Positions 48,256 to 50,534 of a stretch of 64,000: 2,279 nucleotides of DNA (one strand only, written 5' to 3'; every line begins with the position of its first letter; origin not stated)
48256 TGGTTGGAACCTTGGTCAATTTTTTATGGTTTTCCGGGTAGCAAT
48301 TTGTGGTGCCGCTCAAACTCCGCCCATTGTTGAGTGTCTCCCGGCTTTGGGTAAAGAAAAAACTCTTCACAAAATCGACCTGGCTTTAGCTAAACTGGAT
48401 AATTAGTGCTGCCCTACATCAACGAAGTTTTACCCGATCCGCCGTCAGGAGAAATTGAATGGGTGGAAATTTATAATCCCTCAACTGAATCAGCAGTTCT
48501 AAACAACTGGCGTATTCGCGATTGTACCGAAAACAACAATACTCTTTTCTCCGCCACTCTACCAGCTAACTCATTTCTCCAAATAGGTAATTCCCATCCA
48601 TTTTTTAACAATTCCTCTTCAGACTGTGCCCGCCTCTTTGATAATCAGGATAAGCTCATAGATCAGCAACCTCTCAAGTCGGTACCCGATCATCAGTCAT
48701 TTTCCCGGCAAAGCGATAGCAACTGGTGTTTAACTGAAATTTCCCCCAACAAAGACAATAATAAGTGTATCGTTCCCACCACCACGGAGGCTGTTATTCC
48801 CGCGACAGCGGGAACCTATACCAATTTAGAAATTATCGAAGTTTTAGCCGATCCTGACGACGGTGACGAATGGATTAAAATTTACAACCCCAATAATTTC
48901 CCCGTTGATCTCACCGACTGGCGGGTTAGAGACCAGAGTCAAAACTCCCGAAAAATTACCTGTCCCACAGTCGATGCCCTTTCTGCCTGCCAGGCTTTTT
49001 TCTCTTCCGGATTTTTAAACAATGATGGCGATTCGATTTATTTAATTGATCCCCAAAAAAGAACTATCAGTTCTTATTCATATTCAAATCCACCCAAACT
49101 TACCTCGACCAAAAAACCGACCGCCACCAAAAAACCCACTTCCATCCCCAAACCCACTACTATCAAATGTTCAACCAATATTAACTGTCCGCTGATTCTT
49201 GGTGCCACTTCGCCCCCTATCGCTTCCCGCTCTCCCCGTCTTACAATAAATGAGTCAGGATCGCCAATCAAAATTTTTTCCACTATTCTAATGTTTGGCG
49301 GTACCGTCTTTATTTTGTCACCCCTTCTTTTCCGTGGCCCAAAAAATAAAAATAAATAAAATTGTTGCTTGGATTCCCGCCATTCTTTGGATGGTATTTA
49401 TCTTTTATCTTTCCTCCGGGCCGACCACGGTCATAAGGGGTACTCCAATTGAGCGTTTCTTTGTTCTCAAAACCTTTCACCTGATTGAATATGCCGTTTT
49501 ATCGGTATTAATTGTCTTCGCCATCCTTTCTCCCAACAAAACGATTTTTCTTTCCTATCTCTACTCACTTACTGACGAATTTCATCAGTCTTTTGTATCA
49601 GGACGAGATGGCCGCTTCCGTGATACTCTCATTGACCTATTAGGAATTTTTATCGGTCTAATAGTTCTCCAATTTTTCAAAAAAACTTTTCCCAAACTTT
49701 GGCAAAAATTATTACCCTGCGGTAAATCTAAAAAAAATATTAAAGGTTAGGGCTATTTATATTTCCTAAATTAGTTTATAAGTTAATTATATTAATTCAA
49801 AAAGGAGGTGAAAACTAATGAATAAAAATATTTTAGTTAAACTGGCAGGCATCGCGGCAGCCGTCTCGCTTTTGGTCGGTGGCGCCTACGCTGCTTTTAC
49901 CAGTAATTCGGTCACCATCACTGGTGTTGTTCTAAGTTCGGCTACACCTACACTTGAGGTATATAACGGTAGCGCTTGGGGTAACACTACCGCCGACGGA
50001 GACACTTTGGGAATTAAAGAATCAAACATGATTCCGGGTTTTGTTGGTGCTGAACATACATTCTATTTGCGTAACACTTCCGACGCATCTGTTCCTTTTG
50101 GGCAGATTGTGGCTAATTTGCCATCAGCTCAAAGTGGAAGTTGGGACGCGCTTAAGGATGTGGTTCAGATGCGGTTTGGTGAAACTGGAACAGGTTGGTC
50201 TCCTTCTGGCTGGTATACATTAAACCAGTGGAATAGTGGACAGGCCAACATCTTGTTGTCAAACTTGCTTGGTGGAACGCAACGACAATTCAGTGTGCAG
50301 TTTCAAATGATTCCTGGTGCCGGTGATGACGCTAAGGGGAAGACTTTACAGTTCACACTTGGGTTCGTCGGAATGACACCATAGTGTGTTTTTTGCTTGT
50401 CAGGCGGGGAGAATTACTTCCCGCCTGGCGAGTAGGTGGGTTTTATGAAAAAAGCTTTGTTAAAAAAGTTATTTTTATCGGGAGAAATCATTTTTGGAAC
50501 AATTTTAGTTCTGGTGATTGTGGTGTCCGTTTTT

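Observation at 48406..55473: TasA/camelysin-like fibre locus built around a SipW-type signal peptidase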

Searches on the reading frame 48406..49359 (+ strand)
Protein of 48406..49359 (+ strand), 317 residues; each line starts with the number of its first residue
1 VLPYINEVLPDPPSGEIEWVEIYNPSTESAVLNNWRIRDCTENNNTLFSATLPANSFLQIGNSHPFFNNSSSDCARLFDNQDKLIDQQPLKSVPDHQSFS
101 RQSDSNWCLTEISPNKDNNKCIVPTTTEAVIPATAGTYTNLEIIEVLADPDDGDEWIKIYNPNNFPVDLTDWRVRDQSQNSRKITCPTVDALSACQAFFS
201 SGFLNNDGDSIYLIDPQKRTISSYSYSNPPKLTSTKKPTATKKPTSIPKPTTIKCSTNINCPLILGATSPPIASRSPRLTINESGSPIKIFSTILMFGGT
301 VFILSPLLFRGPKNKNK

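Call 3: search_protein_families(library=pfam, proteins=[window:48406-49359:+], max_evalue=0.1)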
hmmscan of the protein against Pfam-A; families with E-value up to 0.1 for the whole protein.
window:48406-49359:+ (317 aa): 1 family
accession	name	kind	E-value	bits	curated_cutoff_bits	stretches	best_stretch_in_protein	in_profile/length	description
PF00932.25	LTD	-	3.9e-27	95.2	34.3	2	137-227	4-108/109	Lamin Tail Domain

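Call 4: search_protein_families(library=ncbifam, proteins=[window:48406-49359:+], max_evalue=0.1)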
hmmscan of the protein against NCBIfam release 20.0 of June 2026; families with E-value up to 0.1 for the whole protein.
window:48406-49359:+ (317 aa): 0 families

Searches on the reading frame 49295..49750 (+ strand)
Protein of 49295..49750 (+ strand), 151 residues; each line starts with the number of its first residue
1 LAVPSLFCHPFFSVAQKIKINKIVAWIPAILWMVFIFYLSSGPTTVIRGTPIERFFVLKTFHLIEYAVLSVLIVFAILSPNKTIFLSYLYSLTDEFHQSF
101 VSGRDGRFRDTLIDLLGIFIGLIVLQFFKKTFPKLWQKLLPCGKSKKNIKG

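Call 3: search_protein_families(library=pfam, proteins=[window:49295-49750:+], max_evalue=0.1)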
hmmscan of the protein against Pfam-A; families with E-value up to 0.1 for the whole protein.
window:49295-49750:+ (151 aa): 1 family
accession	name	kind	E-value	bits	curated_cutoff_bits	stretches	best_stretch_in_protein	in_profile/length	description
PF04892.17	VanZ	-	3.6e-13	50.7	30.1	1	26-128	2-125/126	VanZ like family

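Call 4: search_protein_families(library=ncbifam, proteins=[window:49295-49750:+], max_evalue=0.1)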
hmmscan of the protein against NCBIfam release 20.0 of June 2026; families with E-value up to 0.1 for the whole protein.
window:49295-49750:+ (151 aa): 1 family
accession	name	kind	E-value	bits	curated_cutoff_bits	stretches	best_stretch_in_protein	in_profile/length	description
NF037970.1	vanZ_1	subfamily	5.6e-17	62.4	20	1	32-117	1-108/109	VanZ family protein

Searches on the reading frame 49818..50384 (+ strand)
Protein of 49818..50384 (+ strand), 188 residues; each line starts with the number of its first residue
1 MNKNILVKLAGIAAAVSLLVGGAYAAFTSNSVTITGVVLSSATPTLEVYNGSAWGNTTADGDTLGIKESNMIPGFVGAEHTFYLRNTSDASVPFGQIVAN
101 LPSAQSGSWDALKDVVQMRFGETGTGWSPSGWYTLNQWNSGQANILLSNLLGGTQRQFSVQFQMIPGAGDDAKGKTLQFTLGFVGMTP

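Call 3: search_protein_families(library=pfam, proteins=[window:49818-50384:+], max_evalue=0.1)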
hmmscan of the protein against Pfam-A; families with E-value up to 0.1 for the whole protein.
window:49818-50384:+ (188 aa): 0 families

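Call 4: search_protein_families(library=ncbifam, proteins=[window:49818-50384:+], max_evalue=0.1)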
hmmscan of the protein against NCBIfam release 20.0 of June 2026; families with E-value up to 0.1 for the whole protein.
window:49818-50384:+ (188 aa): 0 families

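Call 5: search_protein_families(library=pfam, proteins=[window:49818-50384:+], max_evalue=10)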
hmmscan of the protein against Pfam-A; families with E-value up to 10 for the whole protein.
window:49818-50384:+ (188 aa): 1 family
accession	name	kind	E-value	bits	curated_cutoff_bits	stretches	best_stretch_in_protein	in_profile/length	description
PF21112.3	CsgH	-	0.15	12.5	27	1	7-46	34-73/88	CsgH protein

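Call 6: search_protein_families(library=ncbifam, proteins=[window:49818-50384:+], max_evalue=10)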
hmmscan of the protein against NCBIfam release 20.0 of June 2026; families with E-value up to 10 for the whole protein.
window:49818-50384:+ (188 aa): 0 families

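Call 7: search_solved_structures(query=window:49818-50384:+, max_evalue=10)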
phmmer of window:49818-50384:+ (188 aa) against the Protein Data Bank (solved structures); distinct sequences matched with E-value up to 10: 7.
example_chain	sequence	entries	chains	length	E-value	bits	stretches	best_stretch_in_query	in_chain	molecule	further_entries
9hig_g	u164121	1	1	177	0.0067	19.6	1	137-183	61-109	Large ribosomal subunit protein uL6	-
9sro_g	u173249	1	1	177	0.21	14.7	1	109-183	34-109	Large ribosomal subunit protein uL6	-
4v4v_BE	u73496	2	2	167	0.21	14.7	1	109-183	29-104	50S ribosomal protein L6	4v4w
5wdt_G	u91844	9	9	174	0.24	14.5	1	109-183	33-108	50S ribosomal protein L6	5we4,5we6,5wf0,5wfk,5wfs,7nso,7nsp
6hrm_F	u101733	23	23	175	0.24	14.5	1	109-183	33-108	50S ribosomal protein L6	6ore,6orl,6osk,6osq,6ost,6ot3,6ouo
23wi_G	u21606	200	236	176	0.24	14.5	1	109-183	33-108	Large ribosomal subunit protein uL6 | 50S ribosomal protein L6 | 50S ribosomal protein uL6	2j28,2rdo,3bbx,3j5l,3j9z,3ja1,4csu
10qm_O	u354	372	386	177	0.25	14.5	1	109-183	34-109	Large ribosomal subunit protein uL6 | 50S ribosomal protein L6 | 50S ribosomal protein L4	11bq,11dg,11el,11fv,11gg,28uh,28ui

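Call 9: find_homologous_proteins(query=window:49818-50384:+, max_evalue=0.001)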
Query window:49818-50384:+ (188 aa): 65 proteins with E <= 0.001 among 454 candidates.
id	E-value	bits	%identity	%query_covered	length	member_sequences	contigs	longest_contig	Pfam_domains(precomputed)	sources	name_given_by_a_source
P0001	5.8e-111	387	95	100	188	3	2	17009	-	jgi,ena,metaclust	metaclust:\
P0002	5.6e-97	341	87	100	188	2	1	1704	-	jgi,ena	-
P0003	6.2e-97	341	87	100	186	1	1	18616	-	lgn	-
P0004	3.2e-96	338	88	100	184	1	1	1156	-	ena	-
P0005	3.5e-96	338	88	100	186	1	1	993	-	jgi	-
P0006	2.0e-95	336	87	100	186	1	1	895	-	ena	-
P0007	1.9e-94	333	86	100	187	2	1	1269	-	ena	-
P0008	6.4e-94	331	86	100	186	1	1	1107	-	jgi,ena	-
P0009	1.6e-93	330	84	100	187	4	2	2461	-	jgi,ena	-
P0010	6.3e-93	328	85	100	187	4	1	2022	-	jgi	-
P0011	1.6e-91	323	85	100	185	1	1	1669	-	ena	-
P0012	4.1e-91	322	85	100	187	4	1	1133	-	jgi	-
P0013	6.0e-91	321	85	100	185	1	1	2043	-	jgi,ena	-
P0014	5.0e-89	315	82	100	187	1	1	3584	-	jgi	-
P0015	1.5e-87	310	80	100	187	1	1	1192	-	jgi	jgi:hypothetical protein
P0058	7.1e-51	191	57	100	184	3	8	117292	-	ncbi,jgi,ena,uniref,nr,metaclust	ncbi:hypothetical protein COT44_01235 [Candidatus Shapirobacteria bacterium CG08_land_8_20_14_0_20_3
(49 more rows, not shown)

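Call 15: search_solved_structures(query=A1, max_evalue=10, show_alignments=2)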
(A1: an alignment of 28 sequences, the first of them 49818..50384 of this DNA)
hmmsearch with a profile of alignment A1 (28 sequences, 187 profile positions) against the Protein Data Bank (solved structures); distinct sequences matched with E-value up to 10: 0.

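Call 22: predict_structure(alignment_id=A1)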
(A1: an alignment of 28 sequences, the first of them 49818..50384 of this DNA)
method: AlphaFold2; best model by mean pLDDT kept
length: 188 residues; sequences in the alignment: 28
mean_pLDDT: 82.6   pTM: 0.72
mean pLDDT of the five models: 82.6, 80.4, 78.8, 74.4, 71.8
residues with pLDDT >= 90: 116; 70-90: 36; 50-70: 11; < 50: 25
segments of 3 or more residues with pLDDT < 50: 1-25
pLDDT, mean of each block of 10 residues (from residue 1): 36 38 50 68 88 88 91 94 93 93 86 96 91 95 94 96 94 90 92
secondary structure, 60 per line:
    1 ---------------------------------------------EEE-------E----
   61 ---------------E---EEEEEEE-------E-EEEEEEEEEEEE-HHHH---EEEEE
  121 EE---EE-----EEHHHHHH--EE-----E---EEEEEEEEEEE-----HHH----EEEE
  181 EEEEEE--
elements in order: E46-48 E80-86 E96-107 H109-112 E116-122 H135-140 E154-164 E177-186

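Call 24: fold_search(model_id=the predicted structure, library=pdb)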
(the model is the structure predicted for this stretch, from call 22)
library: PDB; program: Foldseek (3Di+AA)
matches with E <= 10: 1292; with E <= 0.001: 1
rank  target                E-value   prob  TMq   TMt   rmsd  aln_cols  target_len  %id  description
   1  8aur_A                7.5e-06  1.00  0.49  0.41   7.0       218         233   13  Cryo-EM structure of a TasA fibre (released 2022-11-30)
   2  9iug_A                1.5e-03  0.98  0.31  0.34  13.2       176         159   16  Cryo-EM structure of the type I pilus from enterotoxigenic Escherichia coli (released 2025-05-28)
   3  3jwn_G                1.7e-03  1.00  0.39  0.48   6.7       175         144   16  Complex of FimC, FimF, FimG and FimH (released 2010-06-16)
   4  6swh_B                1.8e-03  1.00  0.39  0.47   7.0       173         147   13  Crystal structure of the ternary complex between the type 1 pilus proteins FimC, FimI and FimA from E. coli (released 2020-10-07)
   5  9pwc_M                2.1e-03  0.85  0.24  0.13  16.6       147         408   13  Composite structure of AP-2 bound to the dileucine motif and WxxPhi motif of CCDC32 (released 2026-04-08)
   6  7rw8_M                2.2e-03  0.99  0.31  0.17   9.1       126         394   13  AP2 bound to heparin in the closed conformation (released 2022-03-30)
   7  7ueg_A                2.6e-03  0.99  0.34  0.36  11.1       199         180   12  Cryo-EM of bundling pili from Pyrobaculum calidifontis (released 2022-06-29)
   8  2jkr_M                2.8e-03  0.97  0.25  0.14   8.0       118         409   13  AP2 CLATHRIN ADAPTOR CORE with Dileucine peptide RM(phosphoS)QIKRLLSE (released 2008-10-28)
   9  2vgl_M                2.9e-03  0.91  0.25  0.14  16.2       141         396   12  AP2 CLATHRIN ADAPTOR CORE (released 2007-12-25)
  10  3ml6_F                2.9e-03  0.89  0.25  0.16  16.4       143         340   11  a complex between Dishevelled2 and clathrin adaptor AP-2 (released 2010-08-11)
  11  6swh_E                3.5e-03  1.00  0.43  0.52   8.2       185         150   13  Crystal structure of the ternary complex between the type 1 pilus proteins FimC, FimI and FimA from E. coli (released 2020-10-07)
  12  4p6z_M                3.5e-03  0.91  0.24  0.13  16.3       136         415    7  Crystal structure of the human BST2 cytoplasmic domain and the HIV-1 Vpu cytoplasmic domain bound to the clathrin adap (released 2014-05-21)
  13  7rwb_M                3.7e-03  0.82  0.24  0.13  16.9       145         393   12  AP2 bound to the APA domain of SGIP in the presence of heparin (released 2022-03-30)
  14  5fpi_A                4.1e-03  0.90  0.27  0.21  16.3       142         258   11  Mu2 adaptin subunit of the AP2 adaptor (C-terminal domain) complexed with Integrin alpha4 internalisation peptide QYKS (released 2016-01-20)
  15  4en2_M                4.1e-03  0.89  0.24  0.18  17.5       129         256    8  HIV-1 Nef in complex with MHC-I cytoplasmic domain and Mu1 adaptin subunit of AP1 adaptor (second domain) (released 2012-06-20)
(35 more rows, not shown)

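Call 25: search_protein_representatives(alignment_id=A1)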
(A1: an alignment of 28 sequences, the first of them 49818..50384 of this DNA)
Query: 28 sequences, 187 profile positions. Proteins with E-value up to 0.001 (for the whole library): 421; up to 1e-10: 122; up to 1e-30: 7. The best 150 are listed.
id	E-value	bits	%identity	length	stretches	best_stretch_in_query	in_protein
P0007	4.9e-92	323.2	-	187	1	1-187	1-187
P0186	1.7e-74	266.0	-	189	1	1-187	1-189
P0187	9.6e-58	211.4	-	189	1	1-187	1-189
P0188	1.7e-56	207.3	-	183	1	1-186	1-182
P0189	3.3e-48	180.2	-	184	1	1-187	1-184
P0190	5.1e-35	137.3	-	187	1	3-187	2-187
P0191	1.6e-32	129.1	-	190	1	3-187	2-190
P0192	1.1e-30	123.2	-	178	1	3-186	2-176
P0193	8.2e-25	104.0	-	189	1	3-184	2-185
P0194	2.5e-24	102.4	-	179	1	3-175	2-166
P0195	7.7e-23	97.5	-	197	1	8-186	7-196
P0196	8.6e-23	97.4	-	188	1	3-185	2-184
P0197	2.2e-20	89.5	-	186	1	3-184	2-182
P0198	4.5e-20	88.5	-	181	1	3-185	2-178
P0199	3.2e-19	85.7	-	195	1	3-177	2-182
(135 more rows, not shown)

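Call 27: search_protein_families(library=pfam, alignment_id=A3, max_evalue=1)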
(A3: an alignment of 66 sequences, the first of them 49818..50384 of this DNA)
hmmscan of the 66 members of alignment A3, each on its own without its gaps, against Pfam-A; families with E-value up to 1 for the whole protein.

A. member 1, window:49818-50384:+ (188 aa): 1 family
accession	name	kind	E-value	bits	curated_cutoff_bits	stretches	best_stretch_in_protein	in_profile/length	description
PF21112.3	CsgH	-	0.15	12.5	27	1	7-46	34-73/88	CsgH protein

B. families by the number of members that match (of 66 scanned): 38 families (the first 25 are shown)
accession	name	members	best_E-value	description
PF12389.13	Peptidase_M73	47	9.8e-11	Camelysin metallo-endopeptidase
PF13985.11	YbgS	3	0.052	YbgS-like protein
PF08139.17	LPAM_1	3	0.062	Prokaryotic membrane lipoprotein lipid attachment site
PF11346.13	DUF3149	2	0.0041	Protein of unknown function (DUF3149)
PF13861.12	FLgD_tudor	2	0.022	FlgD Tudor-like domain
PF04771.18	CAV_VP3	2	0.084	Chicken anaemia virus VP-3 protein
PF00526.23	Dicty_CTDC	1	1.1e-10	Dictyostelium (slime mold) repeat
PF11617.13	Cu-binding_MopE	1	2.1e-10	Putative metal-binding motif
PF13229.12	Beta_helix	1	2.9e-07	Right handed beta helix region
PF05048.19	NosD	1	1.3e-05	Periplasmic copper-binding protein (NosD)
PF25484.1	DUF7907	1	0.00073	Domain of unknown function (DUF7907)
PF04886.17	PT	1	0.00098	PT disordered repeat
PF02878.22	PGM_PMM_I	1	0.01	Phosphoglucomutase/phosphomannomutase, alpha/beta/alpha domain I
PF01095.25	Pectinesterase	1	0.012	Pectinesterase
PF00044.30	Gp_dh_N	1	0.021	Glyceraldehyde 3-phosphate dehydrogenase, NAD binding domain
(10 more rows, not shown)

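Call 28: search_protein_families(library=ncbifam, alignment_id=A3, max_evalue=1)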
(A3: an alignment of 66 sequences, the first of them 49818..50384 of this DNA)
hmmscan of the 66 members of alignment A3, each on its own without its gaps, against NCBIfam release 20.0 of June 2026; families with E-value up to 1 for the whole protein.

A. member 1, window:49818-50384:+ (188 aa): 0 families

B. families by the number of members that match (of 66 scanned): 41 families (the first 25 are shown)
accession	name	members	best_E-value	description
TIGR04088.1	cognate_SipW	38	7.4e-09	SipW-dependent-type signal peptide-containing protein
NF046066.1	BioflmMtrxTasA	12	7.3e-05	biofilm matrix protein TasA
NF033801.3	NprX_fam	8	0.005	NprX family peptide pheromone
TIGR04089.1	exp_by_SipW_III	7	0.0006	alternate-type signal peptide domain-containing protein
TIGR04429.1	Phr_nterm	7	0.0022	Phr family secreted Rap phosphatase inhibitor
NF053514.2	JUQZ_fam_ocin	6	0.0063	BLB8/JUQZ-1 family protein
NF033800.1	quorum_NprX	4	0.00017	quorum-signaling peptide NprX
NF033158.1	Myrrcad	3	0.001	MyrrCad domain-containing protein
TIGR04090.1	exp_by_SipW_IV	3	0.0088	BsaA family SipW-dependent biofilm matrix protein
TIGR04247.1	NosD_copper_fam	2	1.3e-11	nitrous oxide reductase family maturation protein NosD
NF008151.0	PRK10903.1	2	0.042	peptidylprolyl isomerase A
NF037973.1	metallo_SslE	2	0.066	lipoprotein metalloprotease SslE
NF047854.1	LIC10774_subfam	1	0.00038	LIC10774/LIC10365 family surface protein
NF045999.1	MAG1140_fam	1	0.0044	MAG1140 family protein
TIGR03990.1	Arch_GlmM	1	0.014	phosphoglucosamine mutase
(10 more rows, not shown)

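Call 34: find_encoding_contigs(protein=P0058, flank=8000, max_places=3)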
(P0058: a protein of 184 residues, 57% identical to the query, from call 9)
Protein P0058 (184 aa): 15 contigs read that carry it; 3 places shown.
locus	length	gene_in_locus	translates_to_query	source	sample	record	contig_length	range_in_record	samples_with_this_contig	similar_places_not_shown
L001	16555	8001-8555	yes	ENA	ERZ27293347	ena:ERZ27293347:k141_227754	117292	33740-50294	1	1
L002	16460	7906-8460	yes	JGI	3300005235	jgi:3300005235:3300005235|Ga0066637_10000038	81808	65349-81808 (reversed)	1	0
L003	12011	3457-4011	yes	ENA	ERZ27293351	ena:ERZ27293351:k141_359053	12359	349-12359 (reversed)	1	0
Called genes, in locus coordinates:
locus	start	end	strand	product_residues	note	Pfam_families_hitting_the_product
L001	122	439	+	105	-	-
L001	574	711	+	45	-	-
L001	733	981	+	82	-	PF05635:23S_rRNA_IVP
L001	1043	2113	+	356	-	PF03462:PCRF, PF00472:RF-1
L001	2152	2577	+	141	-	-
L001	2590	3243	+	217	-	PF00005:ABC_tran, PF13304:AAA_21 (faint)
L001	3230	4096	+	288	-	PF18075:FtsX_ECD, PF02687:FtsX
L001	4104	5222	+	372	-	PF24568:CC_PcsB (weak), PF13529:Peptidase_C39_2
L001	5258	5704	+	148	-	PF01371:Trp_repressor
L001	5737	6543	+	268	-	PF00932:LTD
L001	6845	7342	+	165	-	PF02367:TsaE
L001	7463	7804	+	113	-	PF00814:TsaD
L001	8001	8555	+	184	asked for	-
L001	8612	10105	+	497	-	PF00932:LTD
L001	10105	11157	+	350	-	PF00041:fn3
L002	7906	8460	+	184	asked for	-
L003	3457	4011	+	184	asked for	-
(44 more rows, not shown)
